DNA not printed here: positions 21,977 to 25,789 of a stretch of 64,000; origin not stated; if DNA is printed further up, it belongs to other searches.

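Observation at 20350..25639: SulP/STAS anion transporter co-transcribed with a 1170-aa protein of unknown function, possibly a PPi-type PEPCK-like carboxylase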

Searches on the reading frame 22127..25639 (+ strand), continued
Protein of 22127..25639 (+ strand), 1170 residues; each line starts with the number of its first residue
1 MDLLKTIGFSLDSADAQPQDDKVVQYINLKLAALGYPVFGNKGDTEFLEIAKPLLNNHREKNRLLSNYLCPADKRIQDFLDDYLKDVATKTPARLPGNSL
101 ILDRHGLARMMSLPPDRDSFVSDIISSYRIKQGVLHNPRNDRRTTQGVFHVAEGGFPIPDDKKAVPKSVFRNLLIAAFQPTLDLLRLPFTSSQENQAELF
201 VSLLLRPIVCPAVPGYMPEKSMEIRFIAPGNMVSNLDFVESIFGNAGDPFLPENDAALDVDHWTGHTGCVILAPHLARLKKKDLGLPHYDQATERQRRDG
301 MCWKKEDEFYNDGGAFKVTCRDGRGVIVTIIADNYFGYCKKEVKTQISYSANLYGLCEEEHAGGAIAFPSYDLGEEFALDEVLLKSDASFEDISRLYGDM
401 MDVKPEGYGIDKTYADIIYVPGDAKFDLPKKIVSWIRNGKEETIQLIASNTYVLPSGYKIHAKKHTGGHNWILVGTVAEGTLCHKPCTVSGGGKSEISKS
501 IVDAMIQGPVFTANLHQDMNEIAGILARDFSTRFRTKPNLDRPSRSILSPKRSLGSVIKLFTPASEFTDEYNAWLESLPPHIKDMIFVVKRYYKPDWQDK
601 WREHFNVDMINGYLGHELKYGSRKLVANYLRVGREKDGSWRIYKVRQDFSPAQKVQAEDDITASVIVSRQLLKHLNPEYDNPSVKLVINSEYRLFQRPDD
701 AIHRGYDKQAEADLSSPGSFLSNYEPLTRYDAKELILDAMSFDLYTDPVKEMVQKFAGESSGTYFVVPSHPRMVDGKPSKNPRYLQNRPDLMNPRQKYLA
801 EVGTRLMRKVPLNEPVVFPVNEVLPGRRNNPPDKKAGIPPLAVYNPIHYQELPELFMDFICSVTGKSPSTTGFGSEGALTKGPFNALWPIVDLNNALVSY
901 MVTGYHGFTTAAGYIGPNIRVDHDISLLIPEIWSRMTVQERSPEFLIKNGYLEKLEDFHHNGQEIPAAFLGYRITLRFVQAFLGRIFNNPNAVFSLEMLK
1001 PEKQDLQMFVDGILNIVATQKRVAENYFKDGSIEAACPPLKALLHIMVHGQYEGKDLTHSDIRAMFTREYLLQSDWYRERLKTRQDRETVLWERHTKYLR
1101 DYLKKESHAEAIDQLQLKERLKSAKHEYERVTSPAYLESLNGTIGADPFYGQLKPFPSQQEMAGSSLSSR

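Call 14: find_homologous_proteins(query=window:22127-25639:+, max_evalue=1e-10)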
Query window:22127-25639:+ (1170 aa): 8000 proteins with E <= 1e-10 among 8000 candidates; the best 120 are listed.
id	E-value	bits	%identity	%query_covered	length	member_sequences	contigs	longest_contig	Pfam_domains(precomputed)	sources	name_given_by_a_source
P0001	0.0e+0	2738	100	100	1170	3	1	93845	PF26300.1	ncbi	-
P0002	0.0e+0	2334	84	100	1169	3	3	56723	PF26300.1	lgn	-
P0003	0.0e+0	2248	80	100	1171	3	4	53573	PF26300.1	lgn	-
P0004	0.0e+0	1974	71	100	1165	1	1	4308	PF26300.1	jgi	jgi:phosphoenolpyruvate carboxykinase (diphosphate)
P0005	0.0e+0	1969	72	99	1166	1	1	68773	PF26300.1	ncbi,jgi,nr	ncbi:MAG TPA: hypothetical protein VL688_05725 [Verrucomicrobiae bacterium]|jgi:hypothetical protein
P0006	0.0e+0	1965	70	99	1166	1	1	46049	PF26300.1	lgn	-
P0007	0.0e+0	1958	70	98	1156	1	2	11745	PF26300.1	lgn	-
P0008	0.0e+0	1928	69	100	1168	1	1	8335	PF26300.1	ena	-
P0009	0.0e+0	1918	70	99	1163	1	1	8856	PF26300.1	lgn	-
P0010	0.0e+0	1916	69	98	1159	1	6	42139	PF26300.1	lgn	-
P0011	0.0e+0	1903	68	100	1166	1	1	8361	PF26300.1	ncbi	-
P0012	0.0e+0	1897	69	100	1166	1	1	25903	PF26300.1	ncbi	-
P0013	0.0e+0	1894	67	99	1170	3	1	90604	PF26300.1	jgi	-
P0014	0.0e+0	1891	70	97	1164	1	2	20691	PF26300.1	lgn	-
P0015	0.0e+0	1875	68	99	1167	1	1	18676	PF26300.1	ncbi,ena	-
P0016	0.0e+0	1873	68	98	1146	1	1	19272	PF26300.1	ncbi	-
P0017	0.0e+0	1873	68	98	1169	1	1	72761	PF26300.1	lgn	-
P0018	0.0e+0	1870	67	99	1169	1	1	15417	PF26300.1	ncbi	-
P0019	0.0e+0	1857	67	98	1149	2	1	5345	PF26300.1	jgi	jgi:phosphoenolpyruvate carboxykinase (diphosphate)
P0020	0.0e+0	1857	68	98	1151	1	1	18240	PF26300.1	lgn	-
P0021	0.0e+0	1855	67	99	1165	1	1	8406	PF26300.1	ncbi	-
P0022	0.0e+0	1853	68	99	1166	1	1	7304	PF26300.1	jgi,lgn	-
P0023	0.0e+0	1835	67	99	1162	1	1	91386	PF26300.1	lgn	-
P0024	0.0e+0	1829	67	97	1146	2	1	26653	PF26300.1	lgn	-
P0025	0.0e+0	1824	66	98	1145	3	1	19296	PF26300.1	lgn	-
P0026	0.0e+0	1819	66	98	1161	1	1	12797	PF26300.1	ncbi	-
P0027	0.0e+0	1815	66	98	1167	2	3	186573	PF26300.1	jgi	jgi:hypothetical protein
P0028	0.0e+0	1813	67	97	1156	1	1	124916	PF26300.1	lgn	-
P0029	0.0e+0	1813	66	98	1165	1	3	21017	PF26300.1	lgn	-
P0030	0.0e+0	1812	65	99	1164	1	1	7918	PF26300.1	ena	-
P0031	0.0e+0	1810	66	99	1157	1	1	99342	PF26300.1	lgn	-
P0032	0.0e+0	1802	66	98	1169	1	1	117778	PF26300.1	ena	-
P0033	0.0e+0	1801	67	97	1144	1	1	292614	PF26300.1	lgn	-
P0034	0.0e+0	1798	65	99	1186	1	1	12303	PF26300.1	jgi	-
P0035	0.0e+0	1791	66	97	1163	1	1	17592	PF26300.1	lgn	-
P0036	0.0e+0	1790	66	99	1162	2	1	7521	PF26300.1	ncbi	ncbi:MAG: hypothetical protein ACT4O3_06885 [Elusimicrobiota bacterium]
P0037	0.0e+0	1780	65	99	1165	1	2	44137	PF26300.1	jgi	-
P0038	0.0e+0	1778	66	96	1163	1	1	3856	PF26300.1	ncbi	-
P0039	0.0e+0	1775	66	98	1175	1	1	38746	PF26300.1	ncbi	-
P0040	0.0e+0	1769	65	98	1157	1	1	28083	PF26300.1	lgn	-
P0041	0.0e+0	1767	65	97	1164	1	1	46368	PF26300.1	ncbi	-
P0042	0.0e+0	1762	64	97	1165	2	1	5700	PF26300.1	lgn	-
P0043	0.0e+0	1757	64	99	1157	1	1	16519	PF26300.1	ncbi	ncbi:MAG: hypothetical protein ACM3S2_17355 [Ignavibacteriales bacterium]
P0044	0.0e+0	1752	65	99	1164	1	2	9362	PF26300.1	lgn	-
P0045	0.0e+0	1752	64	98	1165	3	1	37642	PF26300.1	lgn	-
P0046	0.0e+0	1751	64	98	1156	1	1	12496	PF26300.1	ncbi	ncbi:MAG: hypothetical protein ACM3P0_12565 [Acidobacteriota bacterium]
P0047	0.0e+0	1748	66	98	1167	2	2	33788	PF26300.1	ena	-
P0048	0.0e+0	1747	65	98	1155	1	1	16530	PF26300.1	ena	-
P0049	0.0e+0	1747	63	98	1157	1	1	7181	PF26300.1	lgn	-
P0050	0.0e+0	1746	64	98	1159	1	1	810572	PF26300.1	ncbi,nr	ncbi:MAG: hypothetical protein H6757_01205 [Candidatus Omnitrophica bacterium]|nr:hypothetical prote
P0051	0.0e+0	1739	64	97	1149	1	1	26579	PF26300.1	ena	-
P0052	0.0e+0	1738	64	98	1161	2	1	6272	PF26300.1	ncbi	-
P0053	0.0e+0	1737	65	97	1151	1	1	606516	PF26300.1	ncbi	-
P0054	0.0e+0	1735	64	98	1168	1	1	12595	PF26300.1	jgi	jgi:phosphoenolpyruvate carboxykinase (diphosphate)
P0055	0.0e+0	1734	63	98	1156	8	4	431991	PF26300.1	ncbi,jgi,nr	ncbi:MAG: hypothetical protein HF314_03765 [Ignavibacteria bacterium]|jgi:hypothetical protein|nr:hy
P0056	0.0e+0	1729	65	98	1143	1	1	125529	PF26300.1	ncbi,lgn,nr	ncbi:MAG: PPi-type phosphoenolpyruvate carboxykinase [Elusimicrobia bacterium]|nr:PPi-type phosphoen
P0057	0.0e+0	1728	64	98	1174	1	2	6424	PF26300.1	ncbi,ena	-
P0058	0.0e+0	1725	66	93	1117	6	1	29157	PF26300.1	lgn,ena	-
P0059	0.0e+0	1725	65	98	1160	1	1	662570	PF26300.1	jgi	-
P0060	0.0e+0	1724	64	97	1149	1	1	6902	PF26300.1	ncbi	-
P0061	0.0e+0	1723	64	97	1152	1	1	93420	PF26300.1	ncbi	-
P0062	0.0e+0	1721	63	98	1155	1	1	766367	PF26300.1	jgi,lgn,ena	-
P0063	0.0e+0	1721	65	96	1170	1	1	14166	PF26300.1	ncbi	-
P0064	0.0e+0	1720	64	97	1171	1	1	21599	PF26300.1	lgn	-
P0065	0.0e+0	1717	64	98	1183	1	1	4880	PF26300.1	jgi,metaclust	metaclust:\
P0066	0.0e+0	1716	63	98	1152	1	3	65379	PF26300.1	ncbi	-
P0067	0.0e+0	1715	62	98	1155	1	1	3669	PF26300.1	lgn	-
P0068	0.0e+0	1715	63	98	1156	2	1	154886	PF26300.1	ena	-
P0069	0.0e+0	1709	63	98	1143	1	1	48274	PF26300.1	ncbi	ncbi:MAG: hypothetical protein AB1705_00865 [Verrucomicrobiota bacterium]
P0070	0.0e+0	1708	63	98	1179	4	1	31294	PF26300.1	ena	-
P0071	0.0e+0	1704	62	98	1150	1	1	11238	PF26300.1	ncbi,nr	ncbi:MAG: hypothetical protein JXR22_06520 [Prolixibacteraceae bacterium]|nr:hypothetical protein [P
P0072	0.0e+0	1704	62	98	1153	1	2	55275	PF26300.1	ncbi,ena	-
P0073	0.0e+0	1703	64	97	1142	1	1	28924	PF26300.1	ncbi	-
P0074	0.0e+0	1700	63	98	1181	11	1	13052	PF26300.1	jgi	jgi:phosphoenolpyruvate carboxykinase (diphosphate)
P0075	0.0e+0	1700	64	98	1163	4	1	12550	PF26300.1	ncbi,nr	ncbi:MAG: hypothetical protein KBC91_01470 [Candidatus Omnitrophica bacterium]|nr:hypothetical prote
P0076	0.0e+0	1700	63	98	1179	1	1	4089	PF26300.1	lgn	-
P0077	0.0e+0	1699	62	100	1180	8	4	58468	PF26300.1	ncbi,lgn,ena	-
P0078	0.0e+0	1697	63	99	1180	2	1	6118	PF26300.1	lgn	-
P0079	0.0e+0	1696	62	97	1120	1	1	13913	PF26300.1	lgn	-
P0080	0.0e+0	1696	62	97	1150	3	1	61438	PF26300.1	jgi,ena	-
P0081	0.0e+0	1695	63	98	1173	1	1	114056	PF26300.1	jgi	-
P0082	0.0e+0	1694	63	98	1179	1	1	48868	PF26300.1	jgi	jgi:hypothetical protein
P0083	0.0e+0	1692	62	98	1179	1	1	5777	PF26300.1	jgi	-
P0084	0.0e+0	1692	65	93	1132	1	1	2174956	PF26300.1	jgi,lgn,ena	-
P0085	0.0e+0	1691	63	97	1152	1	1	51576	PF26300.1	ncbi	-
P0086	0.0e+0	1691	65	93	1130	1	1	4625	PF26300.1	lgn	-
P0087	0.0e+0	1691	62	99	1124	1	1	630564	PF26300.1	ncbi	-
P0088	0.0e+0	1690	62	97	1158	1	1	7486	PF26300.1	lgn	-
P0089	0.0e+0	1690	62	98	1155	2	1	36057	PF26300.1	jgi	-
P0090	0.0e+0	1689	63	98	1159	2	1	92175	PF26300.1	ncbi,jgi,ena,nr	ncbi:MAG TPA: hypothetical protein VMV72_18195 [Verrucomicrobiae bacterium]|nr:hypothetical protein 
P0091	0.0e+0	1689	63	98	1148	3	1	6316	PF26300.1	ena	-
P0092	0.0e+0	1685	63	97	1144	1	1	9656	PF26300.1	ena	-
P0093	0.0e+0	1685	62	98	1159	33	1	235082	PF26300.1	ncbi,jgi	ncbi:MAG: hypothetical protein ABSD58_03595 [Verrucomicrobiia bacterium]|jgi:hypothetical protein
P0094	0.0e+0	1684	62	98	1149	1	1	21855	PF26300.1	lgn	-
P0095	0.0e+0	1684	61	98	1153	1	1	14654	PF26300.1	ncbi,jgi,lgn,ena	ncbi:MAG: hypothetical protein WCJ01_09620 [Ignavibacteria bacterium]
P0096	0.0e+0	1682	62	98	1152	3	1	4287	PF26300.1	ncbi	-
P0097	0.0e+0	1682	63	98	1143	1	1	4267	PF26300.1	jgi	jgi:hypothetical protein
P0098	0.0e+0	1681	62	98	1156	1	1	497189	PF26300.1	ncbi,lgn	-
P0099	0.0e+0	1681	62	98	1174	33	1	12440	PF26300.1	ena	-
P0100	0.0e+0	1680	62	97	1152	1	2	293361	PF26300.1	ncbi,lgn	-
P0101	0.0e+0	1679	61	98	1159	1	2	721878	PF26300.1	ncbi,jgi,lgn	-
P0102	0.0e+0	1678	63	98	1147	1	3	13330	PF26300.1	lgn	-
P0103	0.0e+0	1678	63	96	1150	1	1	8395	PF26300.1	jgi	jgi:hypothetical protein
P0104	0.0e+0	1678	63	97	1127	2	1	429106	PF26300.1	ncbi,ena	-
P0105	0.0e+0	1677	62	98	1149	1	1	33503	PF26300.1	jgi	jgi:hypothetical protein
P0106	0.0e+0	1677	62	98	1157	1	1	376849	PF26300.1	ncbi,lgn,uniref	ncbi:hypothetical protein [Roseimarinus sediminis]|uniref:hypothetical protein n=1 Tax=Roseimarinus 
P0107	0.0e+0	1677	62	98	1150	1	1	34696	PF26300.1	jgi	jgi:hypothetical protein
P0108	0.0e+0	1676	61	98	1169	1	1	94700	PF26300.1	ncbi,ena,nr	ncbi:MAG: hypothetical protein EXS63_02920 [Candidatus Omnitrophica bacterium]|nr:hypothetical prote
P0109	0.0e+0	1676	62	98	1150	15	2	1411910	PF26300.1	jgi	jgi:hypothetical protein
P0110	0.0e+0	1675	62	99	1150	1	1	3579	PF26300.1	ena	-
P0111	0.0e+0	1675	62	98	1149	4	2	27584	PF26300.1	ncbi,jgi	jgi:hypothetical protein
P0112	0.0e+0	1674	61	98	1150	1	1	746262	PF26300.1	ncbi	-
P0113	0.0e+0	1674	63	98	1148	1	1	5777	PF26300.1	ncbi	-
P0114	0.0e+0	1673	62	98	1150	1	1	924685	PF26300.1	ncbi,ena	-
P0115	0.0e+0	1673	62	98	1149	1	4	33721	PF26300.1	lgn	-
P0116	0.0e+0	1672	62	98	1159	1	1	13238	PF26300.1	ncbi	-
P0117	0.0e+0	1672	63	98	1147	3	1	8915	PF26300.1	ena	-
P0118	0.0e+0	1672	62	98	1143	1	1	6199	PF26300.1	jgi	jgi:phosphoenolpyruvate carboxykinase (diphosphate)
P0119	0.0e+0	1671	62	98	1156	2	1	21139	PF26300.1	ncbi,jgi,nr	ncbi:MAG: hypothetical protein C4539_11600 [Ignavibacteriales bacterium]|nr:MAG: hypothetical protei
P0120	0.0e+0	1670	62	98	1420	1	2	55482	PF26300.1,PF06439.19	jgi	jgi:phosphoenolpyruvate carboxykinase (diphosphate)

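Call 16: find_encoding_contigs(protein=P0002, flank=8000, max_places=3)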
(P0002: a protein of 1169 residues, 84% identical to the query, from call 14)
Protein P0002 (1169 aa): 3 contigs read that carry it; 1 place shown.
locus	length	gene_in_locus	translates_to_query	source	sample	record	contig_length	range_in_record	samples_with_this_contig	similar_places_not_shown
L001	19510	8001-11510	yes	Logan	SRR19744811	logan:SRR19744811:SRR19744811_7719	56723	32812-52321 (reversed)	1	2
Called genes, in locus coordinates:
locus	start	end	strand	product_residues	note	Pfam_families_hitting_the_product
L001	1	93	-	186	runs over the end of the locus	PF07152:YaeQ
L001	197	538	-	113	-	PF00543:P-II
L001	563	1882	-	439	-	PF00909:Ammonium_transp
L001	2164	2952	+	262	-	-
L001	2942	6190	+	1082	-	PF00535:Glycos_transf_2, PF10111:Glyco_tranf_2_2, PF13641:Glyco_tranf_2_3 (weak), PF13506:Glyco_transf_21 (faint), PF00535:Glycos_transf_2, PF10111:Glyco_tranf_2_2 (weak), PF13641:Glyco_tranf_2_3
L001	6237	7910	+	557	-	PF00916:Sulfate_transp, PF01740:STAS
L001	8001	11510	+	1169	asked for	PF26300:PEPCK_PPi_lobe_2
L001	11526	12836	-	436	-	PF03448:MgtE_N, PF00571:CBS (weak), PF01769:MgtE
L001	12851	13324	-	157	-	PF03061:4HBT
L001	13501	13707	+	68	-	PF00313:CSD, PF08206:OB_RNB (faint)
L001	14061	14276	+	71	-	-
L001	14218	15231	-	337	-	PF00561:Abhydrolase_1, PF07819:PGAP1 (faint), PF12146:Hydrolase_4, PF12697:Abhydrolase_6, PF12695:Abhydrolase_5 (faint), PF00756:Esterase (weak)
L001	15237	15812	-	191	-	PF08534:Redoxin (faint), PF00255:GSHPx, PF00578:AhpC-TSA (weak)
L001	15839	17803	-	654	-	PF22673:MCP-like_PDC_1, PF02743:dCache_1, PF00672:HAMP, PF07228:SpoIIE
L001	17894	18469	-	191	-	PF01641:SelR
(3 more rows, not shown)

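Call 17: find_encoding_contigs(protein=P0003, flank=8000, max_places=3)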
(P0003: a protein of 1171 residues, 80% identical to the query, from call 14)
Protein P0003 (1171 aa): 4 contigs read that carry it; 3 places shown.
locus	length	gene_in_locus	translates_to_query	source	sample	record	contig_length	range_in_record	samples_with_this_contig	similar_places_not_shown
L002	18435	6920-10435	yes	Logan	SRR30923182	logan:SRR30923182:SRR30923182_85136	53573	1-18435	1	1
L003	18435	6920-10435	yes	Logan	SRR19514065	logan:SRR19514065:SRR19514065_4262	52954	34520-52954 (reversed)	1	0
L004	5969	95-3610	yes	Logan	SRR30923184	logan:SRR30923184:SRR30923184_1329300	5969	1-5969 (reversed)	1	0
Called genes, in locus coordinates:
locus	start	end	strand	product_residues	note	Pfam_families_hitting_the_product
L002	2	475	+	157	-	?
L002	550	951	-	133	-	-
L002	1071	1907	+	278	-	PF04748:Polysacc_deac_2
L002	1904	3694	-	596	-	PF19676:DUF6178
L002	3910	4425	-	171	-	PF07152:YaeQ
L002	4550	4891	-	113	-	PF00543:P-II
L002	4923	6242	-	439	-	PF00909:Ammonium_transp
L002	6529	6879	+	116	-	-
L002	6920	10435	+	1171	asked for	PF26300:PEPCK_PPi_lobe_2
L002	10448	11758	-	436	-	PF03448:MgtE_N, PF00571:CBS (weak), PF01769:MgtE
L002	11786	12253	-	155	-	PF03061:4HBT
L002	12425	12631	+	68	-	PF00313:CSD, PF08206:OB_RNB (weak)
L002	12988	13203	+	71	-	-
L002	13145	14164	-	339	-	PF00561:Abhydrolase_1, PF12146:Hydrolase_4, PF12697:Abhydrolase_6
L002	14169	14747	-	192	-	PF00578:AhpC-TSA (weak), PF00255:GSHPx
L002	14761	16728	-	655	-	PF22673:MCP-like_PDC_1, PF02743:dCache_1, PF00672:HAMP, PF07228:SpoIIE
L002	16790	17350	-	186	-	PF01641:SelR, PF24046:At4g08330 (faint)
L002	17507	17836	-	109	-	PF04342:DMT_6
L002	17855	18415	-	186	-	PF01925:TauE (faint), PF01169:GDT1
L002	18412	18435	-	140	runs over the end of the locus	PF01451:LMWPc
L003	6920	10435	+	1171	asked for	PF26300:PEPCK_PPi_lobe_2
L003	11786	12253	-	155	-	PF03061:4HBT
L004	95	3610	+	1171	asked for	PF26300:PEPCK_PPi_lobe_2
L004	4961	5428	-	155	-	PF03061:4HBT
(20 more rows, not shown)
